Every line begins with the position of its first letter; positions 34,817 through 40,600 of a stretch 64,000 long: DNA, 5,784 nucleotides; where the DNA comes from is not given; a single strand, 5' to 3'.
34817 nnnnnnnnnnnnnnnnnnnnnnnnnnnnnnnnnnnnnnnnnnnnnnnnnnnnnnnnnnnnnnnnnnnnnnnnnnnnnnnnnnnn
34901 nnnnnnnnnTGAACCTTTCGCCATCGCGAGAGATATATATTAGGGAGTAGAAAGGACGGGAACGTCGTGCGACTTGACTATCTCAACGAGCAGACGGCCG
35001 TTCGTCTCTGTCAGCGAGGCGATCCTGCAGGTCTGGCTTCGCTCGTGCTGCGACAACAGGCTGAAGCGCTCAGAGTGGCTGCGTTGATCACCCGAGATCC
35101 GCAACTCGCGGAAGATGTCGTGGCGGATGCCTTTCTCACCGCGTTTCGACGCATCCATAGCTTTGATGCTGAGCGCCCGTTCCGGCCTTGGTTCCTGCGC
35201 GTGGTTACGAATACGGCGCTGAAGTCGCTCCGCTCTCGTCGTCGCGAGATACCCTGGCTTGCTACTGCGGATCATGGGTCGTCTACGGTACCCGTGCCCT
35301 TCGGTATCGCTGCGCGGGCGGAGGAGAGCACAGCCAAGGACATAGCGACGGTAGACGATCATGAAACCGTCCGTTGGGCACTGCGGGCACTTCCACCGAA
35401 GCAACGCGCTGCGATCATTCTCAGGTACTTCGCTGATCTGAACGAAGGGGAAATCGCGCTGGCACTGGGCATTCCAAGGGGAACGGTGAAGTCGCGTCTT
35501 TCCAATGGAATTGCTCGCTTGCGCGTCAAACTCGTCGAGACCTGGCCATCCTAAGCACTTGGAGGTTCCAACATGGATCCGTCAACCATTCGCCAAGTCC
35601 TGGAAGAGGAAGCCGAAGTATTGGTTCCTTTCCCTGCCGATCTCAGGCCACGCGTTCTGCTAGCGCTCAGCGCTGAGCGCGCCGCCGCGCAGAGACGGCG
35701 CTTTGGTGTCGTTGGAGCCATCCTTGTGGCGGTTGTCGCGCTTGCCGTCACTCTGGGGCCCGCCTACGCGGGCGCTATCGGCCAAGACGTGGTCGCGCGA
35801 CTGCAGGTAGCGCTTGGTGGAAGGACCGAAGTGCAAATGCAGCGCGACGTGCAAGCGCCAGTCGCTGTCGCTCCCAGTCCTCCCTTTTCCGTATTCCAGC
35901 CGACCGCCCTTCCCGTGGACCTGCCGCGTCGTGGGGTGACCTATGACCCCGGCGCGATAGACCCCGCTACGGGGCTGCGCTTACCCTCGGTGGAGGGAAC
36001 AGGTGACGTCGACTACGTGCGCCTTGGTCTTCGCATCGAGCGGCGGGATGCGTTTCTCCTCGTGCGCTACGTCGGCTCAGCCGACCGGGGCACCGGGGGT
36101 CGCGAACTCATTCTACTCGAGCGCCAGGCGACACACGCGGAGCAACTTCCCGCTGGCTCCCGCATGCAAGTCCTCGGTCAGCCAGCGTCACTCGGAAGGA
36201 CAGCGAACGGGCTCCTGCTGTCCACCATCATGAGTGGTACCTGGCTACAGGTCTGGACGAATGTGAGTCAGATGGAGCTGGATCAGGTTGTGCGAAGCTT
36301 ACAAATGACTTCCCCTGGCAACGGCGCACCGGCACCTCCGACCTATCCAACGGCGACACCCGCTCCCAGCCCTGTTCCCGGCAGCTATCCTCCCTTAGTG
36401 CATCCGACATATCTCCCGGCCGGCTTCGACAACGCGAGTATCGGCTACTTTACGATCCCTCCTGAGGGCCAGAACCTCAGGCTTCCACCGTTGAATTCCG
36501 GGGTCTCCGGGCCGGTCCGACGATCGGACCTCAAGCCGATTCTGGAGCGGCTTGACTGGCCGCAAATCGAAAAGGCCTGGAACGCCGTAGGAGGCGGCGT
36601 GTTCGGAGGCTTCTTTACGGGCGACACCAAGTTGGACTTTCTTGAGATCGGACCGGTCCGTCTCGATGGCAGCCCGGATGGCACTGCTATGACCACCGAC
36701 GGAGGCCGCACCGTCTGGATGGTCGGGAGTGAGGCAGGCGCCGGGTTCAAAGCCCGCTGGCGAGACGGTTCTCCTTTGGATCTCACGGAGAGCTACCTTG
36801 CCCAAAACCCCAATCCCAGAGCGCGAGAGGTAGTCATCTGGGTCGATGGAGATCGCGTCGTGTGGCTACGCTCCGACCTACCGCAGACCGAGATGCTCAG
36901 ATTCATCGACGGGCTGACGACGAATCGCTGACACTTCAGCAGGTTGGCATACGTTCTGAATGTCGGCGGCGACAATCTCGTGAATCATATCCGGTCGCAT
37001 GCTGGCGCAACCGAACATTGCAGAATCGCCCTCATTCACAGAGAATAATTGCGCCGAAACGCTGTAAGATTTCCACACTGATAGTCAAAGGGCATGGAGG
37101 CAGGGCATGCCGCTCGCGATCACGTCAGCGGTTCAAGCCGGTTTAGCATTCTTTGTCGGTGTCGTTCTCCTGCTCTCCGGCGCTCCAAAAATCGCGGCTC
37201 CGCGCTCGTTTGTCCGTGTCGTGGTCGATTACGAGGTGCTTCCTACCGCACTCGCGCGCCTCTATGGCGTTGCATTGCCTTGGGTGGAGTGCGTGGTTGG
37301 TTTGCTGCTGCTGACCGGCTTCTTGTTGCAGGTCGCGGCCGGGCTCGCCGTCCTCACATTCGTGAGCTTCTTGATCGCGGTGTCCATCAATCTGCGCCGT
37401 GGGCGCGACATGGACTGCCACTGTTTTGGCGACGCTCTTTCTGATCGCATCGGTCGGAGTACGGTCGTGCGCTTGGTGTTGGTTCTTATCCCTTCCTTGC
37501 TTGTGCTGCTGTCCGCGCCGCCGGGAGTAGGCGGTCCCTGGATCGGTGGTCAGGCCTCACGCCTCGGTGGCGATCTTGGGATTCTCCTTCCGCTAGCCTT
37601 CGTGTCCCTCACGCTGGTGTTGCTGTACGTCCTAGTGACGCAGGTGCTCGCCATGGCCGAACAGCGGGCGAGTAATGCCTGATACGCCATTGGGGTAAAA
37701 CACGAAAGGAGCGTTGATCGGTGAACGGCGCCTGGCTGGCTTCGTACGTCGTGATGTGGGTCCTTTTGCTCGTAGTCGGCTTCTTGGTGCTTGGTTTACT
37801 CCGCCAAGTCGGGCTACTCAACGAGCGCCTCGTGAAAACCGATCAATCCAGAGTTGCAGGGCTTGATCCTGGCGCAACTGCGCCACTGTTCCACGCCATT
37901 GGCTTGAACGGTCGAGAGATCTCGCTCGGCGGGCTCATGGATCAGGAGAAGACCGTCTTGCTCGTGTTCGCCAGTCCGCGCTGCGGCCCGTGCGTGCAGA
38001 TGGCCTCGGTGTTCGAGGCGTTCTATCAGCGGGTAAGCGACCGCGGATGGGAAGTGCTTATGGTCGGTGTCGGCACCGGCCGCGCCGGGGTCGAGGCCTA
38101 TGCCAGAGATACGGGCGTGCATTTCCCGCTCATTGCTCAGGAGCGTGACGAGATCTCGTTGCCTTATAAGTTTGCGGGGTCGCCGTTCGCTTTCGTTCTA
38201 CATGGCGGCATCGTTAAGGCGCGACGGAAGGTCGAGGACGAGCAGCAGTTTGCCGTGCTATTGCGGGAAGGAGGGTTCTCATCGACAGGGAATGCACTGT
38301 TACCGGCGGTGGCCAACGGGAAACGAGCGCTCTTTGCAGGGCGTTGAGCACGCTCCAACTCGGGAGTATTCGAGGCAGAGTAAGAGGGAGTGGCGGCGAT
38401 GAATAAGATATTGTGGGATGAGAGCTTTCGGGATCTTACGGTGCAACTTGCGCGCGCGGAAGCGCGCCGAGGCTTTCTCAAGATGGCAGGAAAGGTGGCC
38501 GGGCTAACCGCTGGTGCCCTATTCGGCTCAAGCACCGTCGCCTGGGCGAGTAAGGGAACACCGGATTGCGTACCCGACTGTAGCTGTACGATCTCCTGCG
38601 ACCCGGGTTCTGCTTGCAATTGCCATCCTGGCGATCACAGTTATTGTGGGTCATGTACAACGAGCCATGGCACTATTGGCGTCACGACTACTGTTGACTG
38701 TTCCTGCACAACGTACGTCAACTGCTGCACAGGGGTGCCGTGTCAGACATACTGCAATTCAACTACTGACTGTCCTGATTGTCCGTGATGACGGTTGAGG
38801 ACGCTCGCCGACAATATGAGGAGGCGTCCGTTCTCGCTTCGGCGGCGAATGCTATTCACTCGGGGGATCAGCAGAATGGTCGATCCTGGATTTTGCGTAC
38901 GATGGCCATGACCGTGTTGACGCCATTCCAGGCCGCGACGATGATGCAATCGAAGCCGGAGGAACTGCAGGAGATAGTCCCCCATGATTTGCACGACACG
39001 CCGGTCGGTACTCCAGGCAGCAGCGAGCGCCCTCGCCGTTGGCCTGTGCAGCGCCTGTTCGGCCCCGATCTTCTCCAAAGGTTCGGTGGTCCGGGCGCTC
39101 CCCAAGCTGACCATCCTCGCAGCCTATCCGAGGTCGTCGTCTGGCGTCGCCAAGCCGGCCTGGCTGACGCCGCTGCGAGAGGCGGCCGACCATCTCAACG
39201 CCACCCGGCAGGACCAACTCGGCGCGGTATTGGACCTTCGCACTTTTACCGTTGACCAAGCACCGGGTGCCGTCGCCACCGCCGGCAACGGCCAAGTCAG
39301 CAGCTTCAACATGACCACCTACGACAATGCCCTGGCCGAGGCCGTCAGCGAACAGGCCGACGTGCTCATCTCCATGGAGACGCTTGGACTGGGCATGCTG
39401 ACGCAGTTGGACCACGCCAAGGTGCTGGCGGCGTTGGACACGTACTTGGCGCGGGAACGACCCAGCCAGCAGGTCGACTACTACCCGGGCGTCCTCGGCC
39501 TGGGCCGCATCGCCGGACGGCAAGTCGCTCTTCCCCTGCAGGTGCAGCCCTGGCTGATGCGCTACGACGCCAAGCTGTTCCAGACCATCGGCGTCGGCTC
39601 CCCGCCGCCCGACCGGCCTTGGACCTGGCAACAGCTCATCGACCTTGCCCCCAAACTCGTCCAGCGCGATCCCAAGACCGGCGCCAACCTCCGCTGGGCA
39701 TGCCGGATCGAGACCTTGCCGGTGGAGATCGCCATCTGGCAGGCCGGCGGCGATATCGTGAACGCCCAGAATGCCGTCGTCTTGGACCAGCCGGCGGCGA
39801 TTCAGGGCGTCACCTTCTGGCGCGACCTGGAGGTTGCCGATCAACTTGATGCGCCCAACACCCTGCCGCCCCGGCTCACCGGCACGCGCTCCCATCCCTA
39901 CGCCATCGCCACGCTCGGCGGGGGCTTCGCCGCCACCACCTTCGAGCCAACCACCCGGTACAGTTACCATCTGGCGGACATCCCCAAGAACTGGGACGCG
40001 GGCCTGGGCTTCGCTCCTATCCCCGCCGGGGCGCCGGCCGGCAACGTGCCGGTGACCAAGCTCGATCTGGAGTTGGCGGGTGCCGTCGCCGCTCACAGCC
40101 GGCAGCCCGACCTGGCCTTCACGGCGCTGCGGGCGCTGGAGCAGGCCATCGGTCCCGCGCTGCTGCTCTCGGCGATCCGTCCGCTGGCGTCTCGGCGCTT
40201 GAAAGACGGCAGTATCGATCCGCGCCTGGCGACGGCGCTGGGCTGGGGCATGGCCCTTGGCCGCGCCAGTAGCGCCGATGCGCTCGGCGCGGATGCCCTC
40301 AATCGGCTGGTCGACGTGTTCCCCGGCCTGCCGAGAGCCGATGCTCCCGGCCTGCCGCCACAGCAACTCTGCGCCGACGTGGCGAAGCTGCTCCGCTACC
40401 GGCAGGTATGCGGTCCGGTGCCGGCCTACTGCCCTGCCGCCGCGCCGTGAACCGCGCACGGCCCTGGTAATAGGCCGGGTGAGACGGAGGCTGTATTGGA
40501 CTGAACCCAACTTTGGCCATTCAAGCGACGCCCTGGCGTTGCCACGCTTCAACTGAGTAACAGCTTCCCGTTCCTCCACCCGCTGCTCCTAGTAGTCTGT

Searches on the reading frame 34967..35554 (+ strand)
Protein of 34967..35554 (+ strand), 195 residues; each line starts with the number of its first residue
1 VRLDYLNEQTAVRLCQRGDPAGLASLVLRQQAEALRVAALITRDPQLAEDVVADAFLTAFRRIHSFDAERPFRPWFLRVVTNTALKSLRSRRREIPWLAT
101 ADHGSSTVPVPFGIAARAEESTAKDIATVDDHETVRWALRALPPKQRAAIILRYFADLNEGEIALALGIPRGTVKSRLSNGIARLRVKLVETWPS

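Call 9: search_protein_families(library=pfam, max_evalue=0.1, proteins=[window:34967-35554:+])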
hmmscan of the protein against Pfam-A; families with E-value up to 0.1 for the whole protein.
window:34967-35554:+ (195 aa): 7 families
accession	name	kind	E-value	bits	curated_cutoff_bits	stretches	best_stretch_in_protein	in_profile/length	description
PF08281.18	Sigma70_r4_2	-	2.9e-14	52.9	25.7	1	138-185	7-54/54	Sigma-70, region 4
PF04542.20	Sigma70_r2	-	4.6e-14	52.4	24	1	29-93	4-70/71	Sigma-70 region 2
PF04545.22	Sigma70_r4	-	2.5e-13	49.8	24.1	1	138-186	1-49/50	Sigma-70, region 4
PF09339.16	HTH_IclR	-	0.0036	17.5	22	1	146-175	3-36/52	IclR helix-turn-helix domain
PF07638.17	Sigma70_ECF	-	0.019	15.3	21.1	1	138-179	132-173/185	ECF sigma factor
PF13384.12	HTH_23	-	0.035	14.4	24.6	0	145-175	5-35/50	Homeodomain-like domain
PF11293.13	DUF3094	-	0.096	12.8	27.1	0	70-81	26-37/55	Protein of unknown function (DUF3094)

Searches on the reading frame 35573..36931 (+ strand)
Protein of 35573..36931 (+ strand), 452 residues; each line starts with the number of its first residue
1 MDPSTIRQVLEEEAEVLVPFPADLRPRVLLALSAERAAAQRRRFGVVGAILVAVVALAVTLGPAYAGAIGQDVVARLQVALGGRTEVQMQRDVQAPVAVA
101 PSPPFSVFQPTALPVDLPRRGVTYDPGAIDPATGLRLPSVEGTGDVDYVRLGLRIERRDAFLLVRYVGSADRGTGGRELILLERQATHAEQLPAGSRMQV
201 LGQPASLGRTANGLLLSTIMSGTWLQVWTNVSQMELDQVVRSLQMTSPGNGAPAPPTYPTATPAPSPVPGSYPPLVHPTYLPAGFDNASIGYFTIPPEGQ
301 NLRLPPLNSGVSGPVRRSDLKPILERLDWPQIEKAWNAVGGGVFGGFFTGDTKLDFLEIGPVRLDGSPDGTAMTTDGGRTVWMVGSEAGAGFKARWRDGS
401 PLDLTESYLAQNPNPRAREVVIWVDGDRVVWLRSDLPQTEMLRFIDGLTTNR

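Call 9: search_protein_families(library=pfam, max_evalue=0.1, proteins=[window:35573-36931:+])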
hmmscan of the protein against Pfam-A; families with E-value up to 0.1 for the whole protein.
window:35573-36931:+ (452 aa): 0 families

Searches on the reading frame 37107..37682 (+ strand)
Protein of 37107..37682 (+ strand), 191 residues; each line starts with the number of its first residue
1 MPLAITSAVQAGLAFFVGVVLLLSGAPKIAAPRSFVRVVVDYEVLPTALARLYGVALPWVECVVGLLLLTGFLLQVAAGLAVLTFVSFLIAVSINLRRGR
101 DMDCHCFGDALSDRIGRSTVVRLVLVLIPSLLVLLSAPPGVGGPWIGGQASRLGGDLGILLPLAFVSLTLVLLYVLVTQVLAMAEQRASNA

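Call 9: search_protein_families(library=pfam, max_evalue=0.1, proteins=[window:37107-37682:+])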
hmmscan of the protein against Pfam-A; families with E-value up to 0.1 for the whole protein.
window:37107-37682:+ (191 aa): 2 families
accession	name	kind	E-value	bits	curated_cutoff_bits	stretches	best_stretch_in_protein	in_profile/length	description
PF07291.16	MauE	-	1.5e-25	90.4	27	1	9-134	4-127/128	Methylamine utilisation protein MauE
PF07681.17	DoxX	-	0.0034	18.4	23.6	1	16-87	8-78/85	DoxX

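Call 94: search_dna_similar(query=window:37107-37682:+, collection=plasmids, mode=protein, max_evalue=0.001, max_rows=40)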
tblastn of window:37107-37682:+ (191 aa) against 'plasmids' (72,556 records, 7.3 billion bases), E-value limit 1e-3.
Records with a match: 1; places in all: 1; records where one place covers at least 80% of the query: 0.
Best place of each record, by identity: <60% 1.
By first word of the organism name: Paracoccus 1.
By predicted mobility (MOB-suite, as given by PLSDB): non-mobilizable 1.
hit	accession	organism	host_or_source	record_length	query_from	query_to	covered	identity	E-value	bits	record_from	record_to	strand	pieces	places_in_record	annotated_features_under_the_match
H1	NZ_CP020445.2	Paracoccus yeei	Homo sapiens,Urine suprapubic aspirate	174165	28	119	48%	38.7%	3e-4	48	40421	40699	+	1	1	MauE/DoxX family redox-associated membrane protein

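Call 95: get_annotated_region(hit=H1, flank=7000)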
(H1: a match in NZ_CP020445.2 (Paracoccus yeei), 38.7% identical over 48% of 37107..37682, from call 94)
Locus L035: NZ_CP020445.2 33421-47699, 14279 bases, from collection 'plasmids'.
description: Paracoccus yeei strain FDAARGOS_252 plasmid unnamed5, complete sequence
organism: Paracoccus yeei (NCBI taxid 147645)
taxonomy: Bacteria; Pseudomonadota; Alphaproteobacteria; Rhodobacterales; Paracoccaceae; Paracoccus; Paracoccus yeei
host: -; source: Homo sapiens,Urine suprapubic aspirate; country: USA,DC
typing (MOB-suite, as given by PLSDB): non-mobilizable; replicon rep_cluster_969
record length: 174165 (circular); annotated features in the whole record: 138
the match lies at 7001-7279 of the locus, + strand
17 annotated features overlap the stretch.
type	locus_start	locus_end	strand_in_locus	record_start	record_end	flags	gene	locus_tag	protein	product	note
CDS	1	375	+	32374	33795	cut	-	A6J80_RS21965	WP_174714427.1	DUF6212 domain-containing protein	-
CDS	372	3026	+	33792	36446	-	-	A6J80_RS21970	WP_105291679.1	glycosyltransferase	-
CDS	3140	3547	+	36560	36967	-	-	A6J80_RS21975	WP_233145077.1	hypothetical protein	-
CDS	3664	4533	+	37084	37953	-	-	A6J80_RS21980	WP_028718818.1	LysR family transcriptional regulator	GO:0006355 - regulation of DNA-templated transcription [Evidence IEA]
CDS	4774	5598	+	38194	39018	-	-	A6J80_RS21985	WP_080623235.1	methylamine utilization protein MauF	-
CDS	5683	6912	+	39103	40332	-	mauB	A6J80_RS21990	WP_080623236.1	methylamine dehydrogenase (amicyanin) large subunit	-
CDS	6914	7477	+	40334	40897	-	-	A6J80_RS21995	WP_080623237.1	MauE/DoxX family redox-associated membrane protein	GO:0030416 - methylamine metabolic process [Evidence IEA]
CDS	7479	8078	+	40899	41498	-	mauD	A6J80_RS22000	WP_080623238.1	methylamine dehydrogenase accessory protein MauD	-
CDS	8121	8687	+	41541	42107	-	mauA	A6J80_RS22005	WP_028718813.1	methylamine dehydrogenase (amicyanin) small subunit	-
CDS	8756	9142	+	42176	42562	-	-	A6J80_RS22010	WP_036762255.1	amicyanin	-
CDS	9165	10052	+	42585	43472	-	mauJ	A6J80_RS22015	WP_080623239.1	methylamine utilization protein MauJ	-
CDS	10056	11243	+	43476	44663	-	-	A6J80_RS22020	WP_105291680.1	cytochrome c peroxidase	-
CDS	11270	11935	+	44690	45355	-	napG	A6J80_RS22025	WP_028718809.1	ferredoxin-type protein NapG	-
CDS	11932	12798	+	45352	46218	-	napH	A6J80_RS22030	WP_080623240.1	quinol dehydrogenase ferredoxin subunit NapH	-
CDS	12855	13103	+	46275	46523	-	-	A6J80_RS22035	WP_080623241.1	hypothetical protein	-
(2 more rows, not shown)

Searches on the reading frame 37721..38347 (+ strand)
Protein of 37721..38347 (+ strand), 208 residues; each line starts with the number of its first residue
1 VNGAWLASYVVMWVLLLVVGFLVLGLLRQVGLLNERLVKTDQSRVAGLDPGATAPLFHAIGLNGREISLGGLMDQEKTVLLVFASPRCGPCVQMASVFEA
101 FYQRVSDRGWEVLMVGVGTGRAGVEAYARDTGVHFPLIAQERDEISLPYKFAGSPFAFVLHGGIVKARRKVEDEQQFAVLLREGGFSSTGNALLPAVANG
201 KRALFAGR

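Call 9: search_protein_families(library=pfam, max_evalue=0.1, proteins=[window:37721-38347:+])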
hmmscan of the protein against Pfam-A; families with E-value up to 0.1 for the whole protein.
window:37721-38347:+ (208 aa): 6 families
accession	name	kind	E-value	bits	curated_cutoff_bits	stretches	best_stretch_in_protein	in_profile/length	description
PF00578.27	AhpC-TSA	-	5e-10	39.8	26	1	51-153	2-102/124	AhpC/TSA family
PF08534.16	Redoxin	-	7.4e-08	32.8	26.6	1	51-155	3-117/148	Redoxin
PF13905.12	Thioredoxin_8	-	1.5e-06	28.9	27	1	77-161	2-89/94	Thioredoxin-like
PF00085.26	Thioredoxin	-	7.2e-05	23.2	23.5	1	73-117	15-56/103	Thioredoxin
PF13098.12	Thioredoxin_2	-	0.019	15.7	27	1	75-121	4-52/104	Thioredoxin-like domain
PF13728.12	TraF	-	0.097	12.9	23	0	76-118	129-168/224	F plasmid transfer operon protein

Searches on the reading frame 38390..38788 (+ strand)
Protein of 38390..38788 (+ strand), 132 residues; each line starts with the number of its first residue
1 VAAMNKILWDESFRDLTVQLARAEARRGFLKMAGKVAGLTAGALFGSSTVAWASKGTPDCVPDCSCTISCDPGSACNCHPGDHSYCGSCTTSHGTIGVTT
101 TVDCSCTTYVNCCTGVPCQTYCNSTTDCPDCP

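Call 8: search_protein_families(library=ncbifam, max_evalue=1, proteins=[window:38390-38788:+])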
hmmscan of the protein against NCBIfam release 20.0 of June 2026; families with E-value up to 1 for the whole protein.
window:38390-38788:+ (132 aa): 2 families
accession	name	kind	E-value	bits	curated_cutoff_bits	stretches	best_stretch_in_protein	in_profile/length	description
TIGR01409.1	TAT_signal_seq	domain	0.021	15.2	16.7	1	26-53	3-29/29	twin-arginine translocation signal domain-containing protein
TIGR02811.1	formate_TAT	hypoth_equivalog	0.24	11.7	48.45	1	24-55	9-39/66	formate dehydrogenase region TAT target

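Call 9: search_protein_families(library=pfam, max_evalue=0.1, proteins=[window:38390-38788:+])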
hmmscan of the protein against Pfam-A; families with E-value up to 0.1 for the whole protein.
window:38390-38788:+ (132 aa): 0 families

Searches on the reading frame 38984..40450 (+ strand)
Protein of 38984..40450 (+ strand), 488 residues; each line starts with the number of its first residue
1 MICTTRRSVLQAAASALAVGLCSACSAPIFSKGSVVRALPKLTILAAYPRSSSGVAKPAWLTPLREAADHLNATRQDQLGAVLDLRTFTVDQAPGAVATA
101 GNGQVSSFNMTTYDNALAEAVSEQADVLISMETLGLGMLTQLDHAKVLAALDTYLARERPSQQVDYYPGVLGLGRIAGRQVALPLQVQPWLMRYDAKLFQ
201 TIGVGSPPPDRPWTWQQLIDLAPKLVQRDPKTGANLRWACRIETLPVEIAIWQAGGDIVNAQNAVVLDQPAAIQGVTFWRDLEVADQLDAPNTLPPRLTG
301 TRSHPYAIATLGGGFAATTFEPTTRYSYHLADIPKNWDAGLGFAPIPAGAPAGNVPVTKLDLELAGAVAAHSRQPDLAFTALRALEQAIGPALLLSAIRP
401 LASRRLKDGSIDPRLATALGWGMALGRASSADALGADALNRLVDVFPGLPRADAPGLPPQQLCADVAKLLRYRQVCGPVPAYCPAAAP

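Call 8: search_protein_families(library=ncbifam, max_evalue=1, proteins=[window:38984-40450:+])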
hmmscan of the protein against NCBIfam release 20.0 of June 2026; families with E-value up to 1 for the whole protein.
window:38984-40450:+ (488 aa): 1 family
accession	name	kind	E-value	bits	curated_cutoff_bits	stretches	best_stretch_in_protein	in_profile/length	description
TIGR03851.1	chitin_NgcE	equivalog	0.022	13.7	399.65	1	166-229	139-197/450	N-acetylglucosamine/diacetylchitobiose ABC transporter substrate-binding protein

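Call 9: search_protein_families(library=pfam, max_evalue=0.1, proteins=[window:38984-40450:+])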
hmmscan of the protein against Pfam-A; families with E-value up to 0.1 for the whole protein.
window:38984-40450:+ (488 aa): 1 family
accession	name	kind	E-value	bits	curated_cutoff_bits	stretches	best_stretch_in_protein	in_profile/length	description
PF01547.30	SBP_bac_1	-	3.3e-12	47.4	26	1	124-382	50-297/307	Bacterial extracellular solute-binding protein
